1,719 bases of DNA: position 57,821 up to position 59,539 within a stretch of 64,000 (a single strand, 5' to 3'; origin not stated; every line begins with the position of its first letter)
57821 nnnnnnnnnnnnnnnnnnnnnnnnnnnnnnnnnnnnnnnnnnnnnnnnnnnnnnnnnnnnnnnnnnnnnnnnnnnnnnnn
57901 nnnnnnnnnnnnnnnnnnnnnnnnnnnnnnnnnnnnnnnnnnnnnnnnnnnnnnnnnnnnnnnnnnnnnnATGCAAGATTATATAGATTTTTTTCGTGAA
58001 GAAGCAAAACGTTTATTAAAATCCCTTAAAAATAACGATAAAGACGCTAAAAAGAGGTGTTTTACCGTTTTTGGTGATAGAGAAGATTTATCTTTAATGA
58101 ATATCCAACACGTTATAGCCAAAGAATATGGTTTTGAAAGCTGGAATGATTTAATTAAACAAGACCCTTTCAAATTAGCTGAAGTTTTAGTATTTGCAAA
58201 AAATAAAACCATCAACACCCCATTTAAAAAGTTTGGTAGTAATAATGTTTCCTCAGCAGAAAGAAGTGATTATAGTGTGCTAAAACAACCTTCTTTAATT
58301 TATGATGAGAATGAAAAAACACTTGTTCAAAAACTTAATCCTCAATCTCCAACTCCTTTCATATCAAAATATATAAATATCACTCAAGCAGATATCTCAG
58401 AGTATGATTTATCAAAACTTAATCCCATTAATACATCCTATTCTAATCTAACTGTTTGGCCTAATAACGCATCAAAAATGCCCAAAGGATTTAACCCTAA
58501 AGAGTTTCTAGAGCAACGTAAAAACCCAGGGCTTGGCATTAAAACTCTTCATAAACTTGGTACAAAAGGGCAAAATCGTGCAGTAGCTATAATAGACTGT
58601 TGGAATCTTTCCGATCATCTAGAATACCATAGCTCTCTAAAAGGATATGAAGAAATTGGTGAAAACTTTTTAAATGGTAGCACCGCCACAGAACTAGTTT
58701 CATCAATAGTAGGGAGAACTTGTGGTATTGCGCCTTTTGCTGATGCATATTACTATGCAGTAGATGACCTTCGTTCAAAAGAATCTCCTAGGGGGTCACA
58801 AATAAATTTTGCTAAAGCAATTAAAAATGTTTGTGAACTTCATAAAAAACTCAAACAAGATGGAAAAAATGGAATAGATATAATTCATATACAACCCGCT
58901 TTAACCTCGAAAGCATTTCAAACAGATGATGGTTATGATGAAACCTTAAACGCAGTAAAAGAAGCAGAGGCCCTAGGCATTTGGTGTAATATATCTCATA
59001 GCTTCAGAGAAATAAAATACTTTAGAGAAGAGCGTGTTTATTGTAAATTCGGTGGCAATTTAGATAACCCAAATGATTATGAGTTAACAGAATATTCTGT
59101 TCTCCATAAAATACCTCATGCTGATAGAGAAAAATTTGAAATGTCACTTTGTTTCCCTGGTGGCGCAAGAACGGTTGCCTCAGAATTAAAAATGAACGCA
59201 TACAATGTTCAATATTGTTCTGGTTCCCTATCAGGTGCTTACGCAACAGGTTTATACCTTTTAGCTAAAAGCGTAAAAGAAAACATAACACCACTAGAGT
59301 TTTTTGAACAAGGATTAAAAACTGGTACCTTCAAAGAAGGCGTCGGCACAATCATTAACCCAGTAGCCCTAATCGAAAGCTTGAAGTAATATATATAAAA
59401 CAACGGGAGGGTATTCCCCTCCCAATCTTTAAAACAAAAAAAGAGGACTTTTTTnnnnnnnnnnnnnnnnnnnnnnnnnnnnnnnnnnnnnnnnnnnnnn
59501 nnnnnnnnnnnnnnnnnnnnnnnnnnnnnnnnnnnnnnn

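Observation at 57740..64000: Tandemly duplicated cassette: terminator, promoter, conserved leader, His-less subtilase-fold gene, GC hairpin, (GNAT), ABC exporter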

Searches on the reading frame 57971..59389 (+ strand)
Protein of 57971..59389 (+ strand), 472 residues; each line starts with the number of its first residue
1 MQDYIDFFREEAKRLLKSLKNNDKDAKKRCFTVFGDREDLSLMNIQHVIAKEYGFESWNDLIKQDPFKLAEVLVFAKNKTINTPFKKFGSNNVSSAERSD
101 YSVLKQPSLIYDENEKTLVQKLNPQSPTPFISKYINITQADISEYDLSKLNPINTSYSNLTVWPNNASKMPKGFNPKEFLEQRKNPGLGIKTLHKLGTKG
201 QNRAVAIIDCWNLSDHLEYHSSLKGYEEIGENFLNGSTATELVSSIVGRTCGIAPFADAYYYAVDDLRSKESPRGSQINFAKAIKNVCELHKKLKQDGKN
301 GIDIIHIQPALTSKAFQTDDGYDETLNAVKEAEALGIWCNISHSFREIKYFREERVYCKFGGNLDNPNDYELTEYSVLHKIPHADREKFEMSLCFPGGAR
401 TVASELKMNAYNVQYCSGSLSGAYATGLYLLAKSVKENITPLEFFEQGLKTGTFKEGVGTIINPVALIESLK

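Call 4: search_protein_families(library=pfam, proteins=[window:57971-59389:+], max_evalue=0.1)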
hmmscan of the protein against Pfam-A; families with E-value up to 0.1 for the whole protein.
window:57971-59389:+ (472 aa): 0 families

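Call 10: find_homologous_proteins(query=window:57971-59389:+)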
Query window:57971-59389:+ (472 aa): 104 proteins with E <= 0.001 among 7349 candidates.
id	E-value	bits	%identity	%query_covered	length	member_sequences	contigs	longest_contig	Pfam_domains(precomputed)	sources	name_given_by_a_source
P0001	0.0e+0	1055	97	100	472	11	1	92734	-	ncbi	-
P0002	8.2e-174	597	58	100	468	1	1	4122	-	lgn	-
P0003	6.8e-173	594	58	100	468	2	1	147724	-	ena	-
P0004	2.2e-171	589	58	100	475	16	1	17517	-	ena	-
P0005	6.6e-170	584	58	100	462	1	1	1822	-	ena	-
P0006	1.4e-167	576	57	100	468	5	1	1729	-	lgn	-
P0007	3.3e-167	575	57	100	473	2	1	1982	-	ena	-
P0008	9.0e-166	570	57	100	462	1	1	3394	-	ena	-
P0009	4.7e-157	542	52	100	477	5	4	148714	-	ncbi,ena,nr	ncbi:MAG: hypothetical protein IKW58_03325 [Alphaproteobacteria bacterium]|nr:hypothetical protein [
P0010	6.2e-157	541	56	100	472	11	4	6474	-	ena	-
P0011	3.9e-156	539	54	100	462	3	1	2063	-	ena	-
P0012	1.3e-154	534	53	100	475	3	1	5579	-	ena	-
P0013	1.3e-152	527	53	100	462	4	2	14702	-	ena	-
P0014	4.3e-149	515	53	100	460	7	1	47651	-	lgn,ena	-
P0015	8.2e-149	514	52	100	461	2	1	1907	-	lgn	-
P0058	4.6e-120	420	44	100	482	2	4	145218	-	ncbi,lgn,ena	-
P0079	3.9e-87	311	39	100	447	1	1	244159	-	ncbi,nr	ncbi:MAG: hypothetical protein NC218_00370 [Acetobacter sp.]|nr:hypothetical protein [Acetobacter sp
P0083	3.5e-44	169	35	72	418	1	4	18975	PF00082.28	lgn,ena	-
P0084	1.3e-38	151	35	70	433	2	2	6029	PF00082.28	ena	-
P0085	7.0e-36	142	30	72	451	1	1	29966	PF00082.28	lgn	-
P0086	6.5e-33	132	33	71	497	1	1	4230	PF18962.8,PF00082.28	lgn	-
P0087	2.6e-32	130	34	75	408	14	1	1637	PF00082.28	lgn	-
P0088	1.3e-29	121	33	81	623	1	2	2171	PF00082.28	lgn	-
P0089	4.3e-28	116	33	71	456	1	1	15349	PF00082.28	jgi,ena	-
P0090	3.0e-27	114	32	72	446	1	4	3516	PF00082.28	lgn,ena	-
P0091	9.0e-22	96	31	70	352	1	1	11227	PF00082.28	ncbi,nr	ncbi:MAG TPA: S8 family serine peptidase, partial [Clostridia bacterium]|nr:S8 family serine peptida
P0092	2.1e-21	94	29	71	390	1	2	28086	PF00082.28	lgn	-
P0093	3.4e-21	94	32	70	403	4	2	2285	PF00082.28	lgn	-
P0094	8.9e-21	92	29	72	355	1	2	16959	PF00082.28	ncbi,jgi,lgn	ncbi:MAG: S8 family serine peptidase [Candidatus Paceibacterota bacterium]|jgi:hypothetical protein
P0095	6.1e-19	86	29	68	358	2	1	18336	PF00082.28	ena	-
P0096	2.9e-18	84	32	66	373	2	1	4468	PF00082.28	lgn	-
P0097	4.0e-18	84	28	72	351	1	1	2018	PF00082.28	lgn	-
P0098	3.7e-17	80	31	69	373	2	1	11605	PF00082.28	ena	-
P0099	4.5e-17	80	30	58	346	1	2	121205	PF00082.28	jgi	jgi:serine protease AprX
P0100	6.7e-17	80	33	63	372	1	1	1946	PF00082.28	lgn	-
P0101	1.2e-16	79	30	66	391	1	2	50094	PF00082.28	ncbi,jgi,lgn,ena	ncbi:MAG: S8 family serine peptidase [Candidatus Paceibacterota bacterium]|jgi:hypothetical protein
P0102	1.1e-15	76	28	72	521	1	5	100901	PF00082.28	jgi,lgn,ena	-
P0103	3.1e-13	67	26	70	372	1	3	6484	PF00082.28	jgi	jgi:hypothetical protein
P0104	5.4e-12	63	29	63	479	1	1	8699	PF00082.28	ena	-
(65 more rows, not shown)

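Call 14: find_related_loci(query=A3, collection=genome_contigs, flank=8000)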
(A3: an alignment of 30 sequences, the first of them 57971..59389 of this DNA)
Query A3 (472 aa) in genome_contigs; peptide patterns used: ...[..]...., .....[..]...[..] (x = any residue, [..] = any of these).
55 stretches matched a pattern; 45 encode a relative of the query (tblastn E <= 1e-3); 45 distinct loci.
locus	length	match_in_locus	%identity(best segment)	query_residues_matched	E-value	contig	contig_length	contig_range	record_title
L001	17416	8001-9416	97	1-472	0e+0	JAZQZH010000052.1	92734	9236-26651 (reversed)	MAG: Alphaproteobacteria bacterium isolate T1900045157_TC20190151.MAGScoT_cleanbin_000008 SGB_4990_k141_4526599, whole g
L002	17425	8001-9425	59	1-472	5e-179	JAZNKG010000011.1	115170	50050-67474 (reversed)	MAG: Alphaproteobacteria bacterium isolate T1900044677_TS20190143.MAGScoT_cleanbin_000004 SGB_1643_k141_1638742, whole g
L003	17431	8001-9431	52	1-472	5e-162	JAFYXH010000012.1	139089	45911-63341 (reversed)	MAG: Alphaproteobacteria bacterium isolate RGIG7506 Water_buffalos_Colon.Co__c1939090, whole genome shotgun sequence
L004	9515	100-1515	55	1-472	1e-161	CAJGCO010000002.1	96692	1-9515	MAG: uncultured Alphaproteobacteria bacterium isolate MAG38 genome assembly, contig: k141_8039298_length_96692_cov_11.61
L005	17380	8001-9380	53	1-472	2e-154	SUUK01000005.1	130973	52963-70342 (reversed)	MAG: Alphaproteobacteria bacterium isolate SIG44 NODE_680_length_130973_cov_4.752877, whole genome shotgun sequence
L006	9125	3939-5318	51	1-472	2e-152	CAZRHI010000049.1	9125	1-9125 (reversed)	MAG TPA_asm: uncultured Acetobacter sp. isolate SRP199465_co2_2 genome assembly, contig: NODE_24023_length_9125_cov_7.71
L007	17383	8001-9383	50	1-472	3e-145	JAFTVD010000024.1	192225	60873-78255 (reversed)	MAG: Alphaproteobacteria bacterium isolate RGIG4178 Roe_deer_Colon-2__c2218, whole genome shotgun sequence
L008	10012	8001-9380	50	1-472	2e-145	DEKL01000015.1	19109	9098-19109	MAG TPA_asm: Alphaproteobacteria bacterium UBA2723 UBA2723_contig_13843, whole genome shotgun sequence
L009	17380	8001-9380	51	1-472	5e-144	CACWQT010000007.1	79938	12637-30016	MAG: uncultured Rhodospirillales bacterium isolate RUG10829 genome assembly, contig: RUG10829_asm_7, whole genome shotgu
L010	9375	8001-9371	52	1-465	4e-141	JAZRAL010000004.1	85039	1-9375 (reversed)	MAG: Alphaproteobacteria bacterium isolate T1900045142_TC20190136.MAGScoT_cleanbin_000007 SGB_4923_k141_2636161, whole g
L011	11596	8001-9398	49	1-472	3e-139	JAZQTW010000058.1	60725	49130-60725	MAG: Alphaproteobacteria bacterium isolate T1900045185_TC20190181.MAGScoT_cleanbin_000012 SGB_5265_k141_933233, whole ge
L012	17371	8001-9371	49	1-472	5e-138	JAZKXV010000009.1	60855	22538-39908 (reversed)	MAG: Alphaproteobacteria bacterium isolate T1900045114_TC20190108.MAGScoT_cleanbin_000007 SGB_4803_k141_494105, whole ge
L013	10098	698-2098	48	1-472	8e-135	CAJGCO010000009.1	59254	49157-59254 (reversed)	MAG: uncultured Alphaproteobacteria bacterium isolate MAG38 genome assembly, contig: k141_7160528_length_59254_cov_12.33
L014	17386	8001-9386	44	1-472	4e-128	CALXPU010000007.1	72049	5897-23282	MAG: uncultured Alphaproteobacteria bacterium isolate BRZ_KG__bin92 genome assembly, contig: BRZ_KG__NODE_462_length_720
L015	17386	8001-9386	43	1-472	2e-127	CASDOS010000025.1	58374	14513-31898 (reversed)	uncultured Alphaproteobacteria bacterium isolate SI.O27.metabat-bins.10 genome assembly, contig: SI.O27.metabat-bins.10.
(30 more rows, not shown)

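Call 23: search_protein_families(library=ncbifam, proteins=[window:57971-59389:+], max_evalue=0.01)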
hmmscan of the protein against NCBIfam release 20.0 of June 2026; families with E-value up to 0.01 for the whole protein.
window:57971-59389:+ (472 aa): 0 families

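Call 26: predict_structure(alignment_id=A3)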
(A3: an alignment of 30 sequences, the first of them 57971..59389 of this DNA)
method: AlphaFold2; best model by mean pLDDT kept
length: 472 residues; sequences in the alignment: 30
mean_pLDDT: 89.8   pTM: 0.90
mean pLDDT of the five models: 89.8, 89.7, 89.6, 89.4, 88.2
residues with pLDDT >= 90: 330; 70-90: 110; 50-70: 17; < 50: 15
segments of 3 or more residues with pLDDT < 50: 88-101
pLDDT, mean of each block of 10 residues (from residue 1): 83 95 93 90 96 95 90 90 68 47 75 84 80 89 92 93 95 95 96 97 96 91 94 71 96 97 88 85 98 97 93 88 95 96 64 92 97 90 90 94 89 92 97 97 95 96 98 96
secondary structure, 60 per line:
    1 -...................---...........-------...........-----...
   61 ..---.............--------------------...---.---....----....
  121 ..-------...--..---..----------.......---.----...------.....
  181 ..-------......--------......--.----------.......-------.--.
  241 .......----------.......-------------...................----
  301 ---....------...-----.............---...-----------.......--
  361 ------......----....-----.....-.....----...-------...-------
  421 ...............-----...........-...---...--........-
elements in order: H2-20 H24-34 H42-52 H58-62 H66-78 E109-112 E117-122 E130-132 E155-158 H176-182 H190-195 E204-209 E223-229 H240-247 E258-264 H278-296 E304-307 H322-334 E338-340 E352-358 E370-372 H377-380 H386-390 E392-396 E401-403 E411-413 H421-435 H441-451 E453-455 E459-461 H464-471

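Call 30: fold_search(model_id=the predicted structure, library=pdb)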
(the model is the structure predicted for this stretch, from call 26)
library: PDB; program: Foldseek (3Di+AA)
matches with E <= 10: 867; with E <= 0.001: 214
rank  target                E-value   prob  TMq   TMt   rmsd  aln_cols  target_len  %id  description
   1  4h6w_A                2.6e-08  1.00  0.39  0.62   5.9       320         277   15  Structure of Prenylagaramide maturation protease PagA (released 2012-10-03)
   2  2xrm                  8.8e-08  1.00  0.39  0.58   5.8       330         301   15  Processed Intracellular subtilisin from B. clausii (released 2011-03-16)
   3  4akt_A                9.4e-08  1.00  0.37  0.51   5.9       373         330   12  PatG macrocyclase in complex with peptide (released 2012-07-18)
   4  7am6_A                1.1e-07  1.00  0.39  0.63   5.6       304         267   17  Crystal structure of Peptiligase mutant - L217H/M222P/A225N/F189W (released 2021-02-17)
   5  7am6_B                1.1e-07  1.00  0.38  0.61   5.7       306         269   17  Crystal structure of Peptiligase mutant - L217H/M222P/A225N/F189W (released 2021-02-17)
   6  4aks_A                1.3e-07  1.00  0.36  0.55   6.0       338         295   14  PatG macrocyclase domain (released 2012-07-18)
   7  9csd_A                1.8e-07  1.00  0.40  0.27   5.8       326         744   13  The Ectodomains of SPRING and S1P with the inhibitor PF-429242 (released 2025-04-23)
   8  1sue                  1.9e-07  1.00  0.38  0.62   5.4       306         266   17  SUBTILISIN BPN' FROM BACILLUS AMYLOLIQUEFACIENS, MUTANT (released 1998-10-14)
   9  3zxx                  2.0e-07  1.00  0.35  0.57   6.6       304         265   15  Structure of self-cleaved protease domain of PatA (released 2012-08-29)
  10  8h7o                  2.1e-07  1.00  0.39  0.60   5.7       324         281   18  Crystal structure of aqualigase (released 2023-11-01)
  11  7am7_B                2.3e-07  1.00  0.37  0.60   6.3       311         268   17  Crystal structure of Peptiligase mutant - M222P/L217H/A225N/F189W/N218D (released 2021-02-17)
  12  2wv7_A                2.4e-07  1.00  0.38  0.56   5.6       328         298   16  Intracellular subtilisin precursor from B. clausii (released 2010-09-08)
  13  4akt_B                2.4e-07  1.00  0.38  0.52   5.6       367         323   13  PatG macrocyclase in complex with peptide (released 2012-07-18)
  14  1bh6                  2.6e-07  1.00  0.36  0.57   6.0       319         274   18  SUBTILISIN DY IN COMPLEX WITH THE SYNTHETIC INHIBITOR N-BENZYLOXYCARBONYL-ALA-PRO-PHE-CHLOROMETHYL KETONE (released 1998-11-04)
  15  1y4d_E                2.7e-07  1.00  0.38  0.61   5.6       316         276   19  Crystal structure of the complex of subtilisin BPN' with chymotrypsin inhibitor 2 M59R/E60S mutant (released 2005-05-17)
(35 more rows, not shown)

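Call 40: find_encoding_contigs(protein=P0079, flank=10000, max_places=2)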
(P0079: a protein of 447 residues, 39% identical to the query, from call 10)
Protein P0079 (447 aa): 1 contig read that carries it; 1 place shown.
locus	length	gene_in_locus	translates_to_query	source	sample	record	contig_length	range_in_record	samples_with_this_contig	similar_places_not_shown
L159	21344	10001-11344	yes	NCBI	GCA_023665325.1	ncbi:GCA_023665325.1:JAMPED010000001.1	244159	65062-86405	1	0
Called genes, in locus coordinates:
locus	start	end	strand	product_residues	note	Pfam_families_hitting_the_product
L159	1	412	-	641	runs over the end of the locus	PF00999:Na_H_Exchanger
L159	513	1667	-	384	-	PF14393:DUF4422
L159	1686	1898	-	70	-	-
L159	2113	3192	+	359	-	PF00365:PFK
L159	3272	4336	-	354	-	PF00528:BPD_transp_1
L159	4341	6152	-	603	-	PF00496:SBP_bac_5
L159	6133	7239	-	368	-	-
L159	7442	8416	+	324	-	PF03255:ACCA, PF01039:Carboxyl_trans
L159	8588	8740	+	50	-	-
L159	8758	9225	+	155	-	PF00011:HSP20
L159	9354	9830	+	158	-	PF00583:Acetyltransf_1, PF13673:Acetyltransf_10 (weak), PF13508:Acetyltransf_7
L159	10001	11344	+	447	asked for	-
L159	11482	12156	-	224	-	PF01209:Ubie_methyltran (weak), PF08241:Methyltransf_11 (weak), PF08242:Methyltransf_12 (faint), PF13649:Methyltransf_25 (weak)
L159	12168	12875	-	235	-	PF00072:Response_reg, PF00196:GerE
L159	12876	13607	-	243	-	PF20260:PUA_4, PF04452:Methyltrans_RNA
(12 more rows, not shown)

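Call 41: find_encoding_contigs(protein=P0058, flank=10000, max_places=2)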
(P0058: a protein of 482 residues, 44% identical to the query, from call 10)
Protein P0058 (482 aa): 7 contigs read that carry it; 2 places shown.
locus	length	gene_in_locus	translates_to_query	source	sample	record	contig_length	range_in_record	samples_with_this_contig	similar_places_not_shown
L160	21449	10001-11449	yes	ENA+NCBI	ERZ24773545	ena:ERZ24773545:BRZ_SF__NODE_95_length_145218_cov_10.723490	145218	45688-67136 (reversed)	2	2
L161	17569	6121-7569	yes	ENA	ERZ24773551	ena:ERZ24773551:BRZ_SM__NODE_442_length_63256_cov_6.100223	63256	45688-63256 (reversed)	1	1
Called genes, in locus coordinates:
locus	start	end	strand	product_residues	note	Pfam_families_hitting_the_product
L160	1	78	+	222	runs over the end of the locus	PF07650:KH_2, PF26594:KH_NusA_2nd (weak), PF00189:Ribosomal_S3_C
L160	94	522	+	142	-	PF00252:Ribosomal_L16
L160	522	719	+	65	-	PF00831:Ribosomal_L29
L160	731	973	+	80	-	PF00366:Ribosomal_S17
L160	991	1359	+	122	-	PF00238:Ribosomal_L14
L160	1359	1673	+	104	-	PF00467:KOW (weak), PF17136:ribosomal_L24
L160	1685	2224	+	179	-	PF00281:Ribosomal_L5, PF00673:Ribosomal_L5_C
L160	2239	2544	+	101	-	PF00253:Ribosomal_S14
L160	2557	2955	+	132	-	PF00410:Ribosomal_S8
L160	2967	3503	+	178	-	PF00347:Ribosomal_L6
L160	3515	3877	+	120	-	PF00861:Ribosomal_L18p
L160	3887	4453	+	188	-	PF00333:Ribosomal_S5, PF03719:Ribosomal_S5_C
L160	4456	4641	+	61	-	PF00327:Ribosomal_L30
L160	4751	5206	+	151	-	PF00828:Ribosomal_L27A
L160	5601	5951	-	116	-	-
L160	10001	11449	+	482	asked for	-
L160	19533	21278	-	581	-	PF00664:ABC_membrane, PF00005:ABC_tran, PF02463:SMC_N (weak)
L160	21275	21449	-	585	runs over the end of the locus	PF00664:ABC_membrane, PF00005:ABC_tran, PF02463:SMC_N (weak)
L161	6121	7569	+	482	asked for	-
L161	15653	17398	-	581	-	PF00664:ABC_membrane, PF00005:ABC_tran, PF02463:SMC_N (weak)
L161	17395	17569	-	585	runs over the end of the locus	PF00664:ABC_membrane, PF00005:ABC_tran, PF02463:SMC_N (weak)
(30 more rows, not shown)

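Call 42: search_protein_families(library=pfam, proteins=[P0083, P0089, P0094], max_evalue=10)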
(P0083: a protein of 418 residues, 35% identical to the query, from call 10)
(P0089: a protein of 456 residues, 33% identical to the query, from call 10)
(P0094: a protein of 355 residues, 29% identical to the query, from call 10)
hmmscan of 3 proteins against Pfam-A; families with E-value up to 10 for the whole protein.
P0083 (418 aa): 1 family
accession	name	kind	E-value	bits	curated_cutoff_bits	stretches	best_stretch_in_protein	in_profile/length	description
PF00082.27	Peptidase_S8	-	4.9e-11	42.9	21.8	1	92-239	1-147/288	Subtilase family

P0089 (456 aa): 1 family
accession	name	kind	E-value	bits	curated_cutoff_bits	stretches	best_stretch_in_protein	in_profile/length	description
PF00082.27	Peptidase_S8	-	7.1e-15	55.5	21.8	2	135-286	1-154/288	Subtilase family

P0094 (355 aa): 1 family
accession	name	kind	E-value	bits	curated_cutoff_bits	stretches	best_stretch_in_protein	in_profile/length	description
PF00082.27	Peptidase_S8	-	7.2e-09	35.8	21.8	1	84-332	1-275/288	Subtilase family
